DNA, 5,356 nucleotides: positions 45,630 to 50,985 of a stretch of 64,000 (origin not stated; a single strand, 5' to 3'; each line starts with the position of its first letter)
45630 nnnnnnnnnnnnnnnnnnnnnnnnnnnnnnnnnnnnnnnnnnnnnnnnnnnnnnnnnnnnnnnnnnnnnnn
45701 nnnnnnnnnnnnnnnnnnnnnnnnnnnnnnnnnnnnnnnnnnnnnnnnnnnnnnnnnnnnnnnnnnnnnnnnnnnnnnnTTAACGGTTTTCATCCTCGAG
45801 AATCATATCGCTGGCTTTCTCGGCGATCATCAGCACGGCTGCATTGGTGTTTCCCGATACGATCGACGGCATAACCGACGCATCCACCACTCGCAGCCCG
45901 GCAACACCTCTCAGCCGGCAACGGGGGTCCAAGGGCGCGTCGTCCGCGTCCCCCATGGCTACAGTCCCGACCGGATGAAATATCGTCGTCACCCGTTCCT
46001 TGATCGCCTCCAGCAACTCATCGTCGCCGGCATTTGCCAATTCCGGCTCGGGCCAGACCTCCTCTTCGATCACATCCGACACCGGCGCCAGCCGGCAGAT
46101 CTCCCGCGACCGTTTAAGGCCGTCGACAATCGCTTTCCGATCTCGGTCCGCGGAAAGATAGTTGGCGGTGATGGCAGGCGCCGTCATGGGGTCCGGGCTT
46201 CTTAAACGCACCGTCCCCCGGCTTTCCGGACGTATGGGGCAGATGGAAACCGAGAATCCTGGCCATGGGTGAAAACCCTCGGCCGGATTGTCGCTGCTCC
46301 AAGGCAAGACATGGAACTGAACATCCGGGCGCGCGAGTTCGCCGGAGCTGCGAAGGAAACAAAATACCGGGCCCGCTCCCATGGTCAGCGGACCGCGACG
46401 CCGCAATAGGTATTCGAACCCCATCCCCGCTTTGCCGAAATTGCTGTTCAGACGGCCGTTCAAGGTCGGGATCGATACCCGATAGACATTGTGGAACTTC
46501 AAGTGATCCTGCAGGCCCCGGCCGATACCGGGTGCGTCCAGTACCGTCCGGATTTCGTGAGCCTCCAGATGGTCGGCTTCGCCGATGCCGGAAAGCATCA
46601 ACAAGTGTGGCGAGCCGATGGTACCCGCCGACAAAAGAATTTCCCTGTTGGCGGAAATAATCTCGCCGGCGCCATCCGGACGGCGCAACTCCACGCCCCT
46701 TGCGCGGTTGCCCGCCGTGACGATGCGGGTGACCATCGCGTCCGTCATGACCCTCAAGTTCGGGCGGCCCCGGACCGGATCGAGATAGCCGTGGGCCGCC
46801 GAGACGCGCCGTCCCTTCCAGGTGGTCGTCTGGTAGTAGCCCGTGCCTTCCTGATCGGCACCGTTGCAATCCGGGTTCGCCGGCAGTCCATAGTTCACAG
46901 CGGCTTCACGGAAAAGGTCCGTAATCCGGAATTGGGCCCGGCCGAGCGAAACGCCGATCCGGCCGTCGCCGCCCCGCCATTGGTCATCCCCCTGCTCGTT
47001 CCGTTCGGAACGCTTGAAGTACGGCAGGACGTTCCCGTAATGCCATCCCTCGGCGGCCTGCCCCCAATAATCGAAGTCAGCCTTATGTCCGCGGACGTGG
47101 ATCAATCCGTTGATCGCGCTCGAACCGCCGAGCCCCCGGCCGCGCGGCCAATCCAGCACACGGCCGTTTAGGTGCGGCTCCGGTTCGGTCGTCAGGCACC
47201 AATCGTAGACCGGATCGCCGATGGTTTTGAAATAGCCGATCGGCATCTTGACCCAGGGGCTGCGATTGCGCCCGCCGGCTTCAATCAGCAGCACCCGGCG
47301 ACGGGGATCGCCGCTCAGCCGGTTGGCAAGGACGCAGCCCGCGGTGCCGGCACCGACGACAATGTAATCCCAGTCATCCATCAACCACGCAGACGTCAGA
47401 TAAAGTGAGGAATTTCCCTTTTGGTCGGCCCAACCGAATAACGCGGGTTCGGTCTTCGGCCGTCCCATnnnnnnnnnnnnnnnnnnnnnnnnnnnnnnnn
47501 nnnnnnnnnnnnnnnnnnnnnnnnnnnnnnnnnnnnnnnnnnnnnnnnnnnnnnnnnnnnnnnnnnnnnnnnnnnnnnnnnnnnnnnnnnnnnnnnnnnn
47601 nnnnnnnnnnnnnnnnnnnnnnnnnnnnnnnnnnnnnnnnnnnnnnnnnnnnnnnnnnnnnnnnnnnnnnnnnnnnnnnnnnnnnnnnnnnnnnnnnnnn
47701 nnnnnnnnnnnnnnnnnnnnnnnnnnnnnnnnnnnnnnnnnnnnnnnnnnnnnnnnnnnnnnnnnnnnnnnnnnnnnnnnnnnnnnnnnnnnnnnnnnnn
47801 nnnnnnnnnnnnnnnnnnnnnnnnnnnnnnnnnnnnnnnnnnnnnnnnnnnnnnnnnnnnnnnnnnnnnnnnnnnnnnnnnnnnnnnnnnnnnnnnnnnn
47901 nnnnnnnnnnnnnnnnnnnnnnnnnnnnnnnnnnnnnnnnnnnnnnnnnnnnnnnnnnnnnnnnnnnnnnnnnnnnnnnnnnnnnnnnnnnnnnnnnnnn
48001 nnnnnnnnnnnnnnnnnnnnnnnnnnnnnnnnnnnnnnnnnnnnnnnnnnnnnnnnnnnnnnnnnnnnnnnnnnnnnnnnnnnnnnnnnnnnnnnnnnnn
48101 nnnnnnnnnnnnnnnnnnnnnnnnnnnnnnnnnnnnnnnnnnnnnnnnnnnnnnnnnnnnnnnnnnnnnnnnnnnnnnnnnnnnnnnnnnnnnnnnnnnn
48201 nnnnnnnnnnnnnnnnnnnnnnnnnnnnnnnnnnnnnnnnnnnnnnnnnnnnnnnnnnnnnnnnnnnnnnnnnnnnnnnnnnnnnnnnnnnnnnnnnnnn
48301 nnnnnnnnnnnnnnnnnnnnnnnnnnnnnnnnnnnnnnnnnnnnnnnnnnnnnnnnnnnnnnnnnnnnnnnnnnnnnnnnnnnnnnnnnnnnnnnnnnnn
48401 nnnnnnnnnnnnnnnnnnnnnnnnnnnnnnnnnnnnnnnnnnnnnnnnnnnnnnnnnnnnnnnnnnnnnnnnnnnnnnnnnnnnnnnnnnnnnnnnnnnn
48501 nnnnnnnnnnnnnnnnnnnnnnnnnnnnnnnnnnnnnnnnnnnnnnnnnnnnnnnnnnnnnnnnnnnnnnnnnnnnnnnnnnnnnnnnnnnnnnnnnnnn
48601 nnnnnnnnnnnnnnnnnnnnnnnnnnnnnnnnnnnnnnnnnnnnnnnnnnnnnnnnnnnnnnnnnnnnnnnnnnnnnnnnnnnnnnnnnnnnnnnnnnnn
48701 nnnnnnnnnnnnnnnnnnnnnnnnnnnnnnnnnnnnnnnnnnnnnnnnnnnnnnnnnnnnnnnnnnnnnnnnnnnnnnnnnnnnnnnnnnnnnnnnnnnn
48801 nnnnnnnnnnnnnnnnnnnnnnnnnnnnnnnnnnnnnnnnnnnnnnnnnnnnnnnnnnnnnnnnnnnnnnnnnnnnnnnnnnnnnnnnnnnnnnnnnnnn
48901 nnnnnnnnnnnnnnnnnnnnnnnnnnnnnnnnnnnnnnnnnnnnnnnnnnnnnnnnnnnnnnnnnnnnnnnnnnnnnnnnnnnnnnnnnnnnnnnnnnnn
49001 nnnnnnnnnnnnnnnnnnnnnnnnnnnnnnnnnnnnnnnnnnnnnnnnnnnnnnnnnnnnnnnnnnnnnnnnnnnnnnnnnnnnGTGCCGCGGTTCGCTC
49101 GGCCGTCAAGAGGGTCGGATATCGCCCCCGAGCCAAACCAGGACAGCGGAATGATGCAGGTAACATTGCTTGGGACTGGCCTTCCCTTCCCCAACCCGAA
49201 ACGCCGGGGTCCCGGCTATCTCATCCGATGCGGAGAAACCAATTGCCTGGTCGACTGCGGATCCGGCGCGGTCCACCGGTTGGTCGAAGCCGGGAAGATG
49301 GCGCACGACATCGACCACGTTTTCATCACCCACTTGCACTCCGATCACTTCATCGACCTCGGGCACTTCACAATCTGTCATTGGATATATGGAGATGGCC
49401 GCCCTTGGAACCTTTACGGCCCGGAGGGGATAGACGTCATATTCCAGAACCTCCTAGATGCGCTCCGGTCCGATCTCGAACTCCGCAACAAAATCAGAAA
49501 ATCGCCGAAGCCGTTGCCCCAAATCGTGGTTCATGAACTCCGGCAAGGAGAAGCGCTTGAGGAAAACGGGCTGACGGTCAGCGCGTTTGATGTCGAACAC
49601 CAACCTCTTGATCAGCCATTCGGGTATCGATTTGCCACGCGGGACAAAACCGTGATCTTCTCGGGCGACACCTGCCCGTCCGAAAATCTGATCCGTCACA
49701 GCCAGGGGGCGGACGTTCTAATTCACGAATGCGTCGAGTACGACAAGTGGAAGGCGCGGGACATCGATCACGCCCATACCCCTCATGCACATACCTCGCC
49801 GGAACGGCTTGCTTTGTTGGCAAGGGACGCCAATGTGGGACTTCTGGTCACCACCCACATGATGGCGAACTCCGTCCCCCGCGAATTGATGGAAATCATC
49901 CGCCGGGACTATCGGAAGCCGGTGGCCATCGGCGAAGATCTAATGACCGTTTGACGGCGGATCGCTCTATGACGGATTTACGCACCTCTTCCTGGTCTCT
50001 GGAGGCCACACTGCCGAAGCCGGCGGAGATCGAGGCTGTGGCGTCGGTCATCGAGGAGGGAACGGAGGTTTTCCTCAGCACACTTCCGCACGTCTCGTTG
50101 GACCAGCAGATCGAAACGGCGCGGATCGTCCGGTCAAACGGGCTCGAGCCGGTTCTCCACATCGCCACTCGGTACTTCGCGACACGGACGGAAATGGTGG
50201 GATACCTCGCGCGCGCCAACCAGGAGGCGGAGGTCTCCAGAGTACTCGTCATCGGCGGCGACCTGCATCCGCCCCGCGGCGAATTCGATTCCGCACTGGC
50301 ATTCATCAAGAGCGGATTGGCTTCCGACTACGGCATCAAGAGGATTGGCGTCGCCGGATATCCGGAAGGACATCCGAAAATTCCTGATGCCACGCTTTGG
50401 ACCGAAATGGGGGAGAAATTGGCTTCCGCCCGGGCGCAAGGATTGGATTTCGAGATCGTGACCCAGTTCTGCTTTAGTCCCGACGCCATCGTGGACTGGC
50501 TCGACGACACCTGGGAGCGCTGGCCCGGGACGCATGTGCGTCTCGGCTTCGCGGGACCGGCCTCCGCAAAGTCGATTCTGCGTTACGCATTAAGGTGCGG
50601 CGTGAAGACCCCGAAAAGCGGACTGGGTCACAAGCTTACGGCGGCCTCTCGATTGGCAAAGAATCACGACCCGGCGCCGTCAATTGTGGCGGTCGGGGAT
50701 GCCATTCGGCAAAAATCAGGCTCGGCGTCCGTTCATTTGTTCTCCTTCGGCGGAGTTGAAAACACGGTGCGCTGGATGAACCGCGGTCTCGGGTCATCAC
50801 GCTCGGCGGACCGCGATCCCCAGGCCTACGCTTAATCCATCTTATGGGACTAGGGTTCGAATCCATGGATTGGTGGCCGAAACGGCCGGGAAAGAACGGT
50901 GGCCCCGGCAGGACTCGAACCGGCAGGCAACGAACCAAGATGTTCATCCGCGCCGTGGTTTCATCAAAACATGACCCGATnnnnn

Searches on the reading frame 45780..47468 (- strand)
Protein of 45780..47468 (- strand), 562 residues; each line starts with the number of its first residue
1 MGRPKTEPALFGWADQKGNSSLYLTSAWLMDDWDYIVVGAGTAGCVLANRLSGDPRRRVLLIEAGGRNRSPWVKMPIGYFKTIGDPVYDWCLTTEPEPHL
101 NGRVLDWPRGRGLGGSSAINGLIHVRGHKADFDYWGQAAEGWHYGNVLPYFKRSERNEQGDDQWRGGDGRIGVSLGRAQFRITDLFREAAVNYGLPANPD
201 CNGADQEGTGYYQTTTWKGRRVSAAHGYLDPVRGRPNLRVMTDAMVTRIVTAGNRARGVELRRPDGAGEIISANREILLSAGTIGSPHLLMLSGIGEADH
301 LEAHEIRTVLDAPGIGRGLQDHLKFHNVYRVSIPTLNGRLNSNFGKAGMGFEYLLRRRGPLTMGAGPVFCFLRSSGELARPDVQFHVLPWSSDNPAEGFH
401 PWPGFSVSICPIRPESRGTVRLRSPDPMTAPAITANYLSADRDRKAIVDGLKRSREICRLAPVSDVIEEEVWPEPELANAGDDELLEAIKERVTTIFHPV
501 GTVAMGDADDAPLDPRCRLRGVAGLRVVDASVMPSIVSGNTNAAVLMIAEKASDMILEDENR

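Call 48: search_protein_families(library=pfam, proteins=[window:45780-47468:-], max_evalue=0.0001)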
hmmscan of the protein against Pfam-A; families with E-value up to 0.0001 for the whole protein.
window:45780-47468:- (562 aa): 3 families
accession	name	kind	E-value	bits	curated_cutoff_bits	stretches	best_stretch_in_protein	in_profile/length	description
PF00732.25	GMC_oxred_N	-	4.1e-48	164.5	23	1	34-323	2-217/218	GMC oxidoreductase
PF05199.19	GMC_oxred_C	-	5.6e-37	127.8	24.6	1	414-549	1-139/139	GMC oxidoreductase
PF00890.30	FAD_binding_2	-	6.9e-06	25.9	20.4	0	34-70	1-36/414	FAD binding domain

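Call 74: search_protein_families(library=ncbifam, proteins=[window:45780-47465:-], max_evalue=0.00001)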
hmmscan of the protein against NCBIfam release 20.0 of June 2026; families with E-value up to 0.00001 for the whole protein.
window:45780-47465:- (561 aa): 5 families
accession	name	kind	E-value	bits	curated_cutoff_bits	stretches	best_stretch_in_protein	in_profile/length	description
NF002550.0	PRK02106.1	subfamily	5.2e-167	556.7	605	1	31-559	5-537/563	choline dehydrogenase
TIGR01810.1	betA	equivalog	3.6e-141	471.4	732.1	1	33-557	1-528/532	choline dehydrogenase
TIGR03970.1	mycofact_MftG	equivalog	2.9e-92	310.1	387.45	2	33-325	2-295/487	mycofactocin dehydrogenase MftG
TIGR04542.1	GMC_mycofac_2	equivalog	3.6e-47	161.4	400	2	33-309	1-252/425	mycofactocin system GMC family oxidoreductase MftG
NF038210.1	GMC_mycofac_3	equivalog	7.3e-22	77.8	300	1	35-137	2-95/418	mycofactocin system GMC family oxidoreductase MftG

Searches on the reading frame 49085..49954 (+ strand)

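Call 48: search_protein_families(library=pfam, proteins=[window:49085-49954:+], max_evalue=0.0001)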
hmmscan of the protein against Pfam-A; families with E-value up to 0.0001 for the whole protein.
window:49085-49954:+ (289 aa): 3 families
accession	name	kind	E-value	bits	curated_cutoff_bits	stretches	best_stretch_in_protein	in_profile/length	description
PF12706.13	Lactamase_B_2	-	9e-21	74.8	27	1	52-259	1-200/200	Beta-lactamase superfamily domain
PF00753.33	Lactamase_B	-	6.6e-11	43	22.7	1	45-258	9-196/196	Metallo-beta-lactamase superfamily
PF23023.1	Anti-Pycsar_Apyc1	-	3.6e-07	30.3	50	1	24-111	3-88/250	Anti-Pycsar protein Apyc1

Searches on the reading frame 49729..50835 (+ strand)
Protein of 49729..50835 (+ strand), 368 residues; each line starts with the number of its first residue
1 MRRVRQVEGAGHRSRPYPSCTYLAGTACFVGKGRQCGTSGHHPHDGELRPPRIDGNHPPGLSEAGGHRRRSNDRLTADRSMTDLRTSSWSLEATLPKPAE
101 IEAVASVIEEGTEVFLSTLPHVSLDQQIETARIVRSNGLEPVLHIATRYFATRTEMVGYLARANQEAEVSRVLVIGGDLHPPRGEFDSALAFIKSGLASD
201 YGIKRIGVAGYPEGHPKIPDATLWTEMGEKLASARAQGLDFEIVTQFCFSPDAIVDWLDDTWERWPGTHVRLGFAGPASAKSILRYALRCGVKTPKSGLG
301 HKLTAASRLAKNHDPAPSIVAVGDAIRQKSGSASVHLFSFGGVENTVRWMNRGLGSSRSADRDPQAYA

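Call 48: search_protein_families(library=pfam, proteins=[window:49729-50835:+], max_evalue=0.0001)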
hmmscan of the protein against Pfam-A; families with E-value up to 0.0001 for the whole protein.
window:49729-50835:+ (368 aa): 1 family
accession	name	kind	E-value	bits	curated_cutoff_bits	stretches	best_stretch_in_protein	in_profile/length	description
PF02219.23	MTHFR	-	1.9e-07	31.2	24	1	130-297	62-230/287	Methylenetetrahydrofolate reductase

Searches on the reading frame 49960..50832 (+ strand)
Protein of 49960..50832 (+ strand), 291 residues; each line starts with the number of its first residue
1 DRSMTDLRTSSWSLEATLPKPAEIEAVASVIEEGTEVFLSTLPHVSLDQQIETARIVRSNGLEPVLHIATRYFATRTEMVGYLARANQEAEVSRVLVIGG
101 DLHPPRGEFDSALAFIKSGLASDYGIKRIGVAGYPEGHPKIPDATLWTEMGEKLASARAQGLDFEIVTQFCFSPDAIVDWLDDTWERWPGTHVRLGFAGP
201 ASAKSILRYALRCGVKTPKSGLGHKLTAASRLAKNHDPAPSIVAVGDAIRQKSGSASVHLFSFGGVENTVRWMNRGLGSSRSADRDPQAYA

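Call 74: search_protein_families(library=ncbifam, proteins=[window:49960-50832:+], max_evalue=0.00001)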
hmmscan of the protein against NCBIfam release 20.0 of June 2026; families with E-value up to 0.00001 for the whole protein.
window:49960-50832:+ (291 aa): 2 families
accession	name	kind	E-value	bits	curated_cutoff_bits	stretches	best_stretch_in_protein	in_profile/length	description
TIGR00676.1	fadh2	equivalog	1.3e-08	34.5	293.7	1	48-264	44-262/275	methylenetetrahydrofolate reductase [NAD(P)H]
TIGR00677.1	fadh2_euk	equivalog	2.1e-06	27.3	310.05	1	55-185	53-184/281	methylenetetrahydrofolate reductase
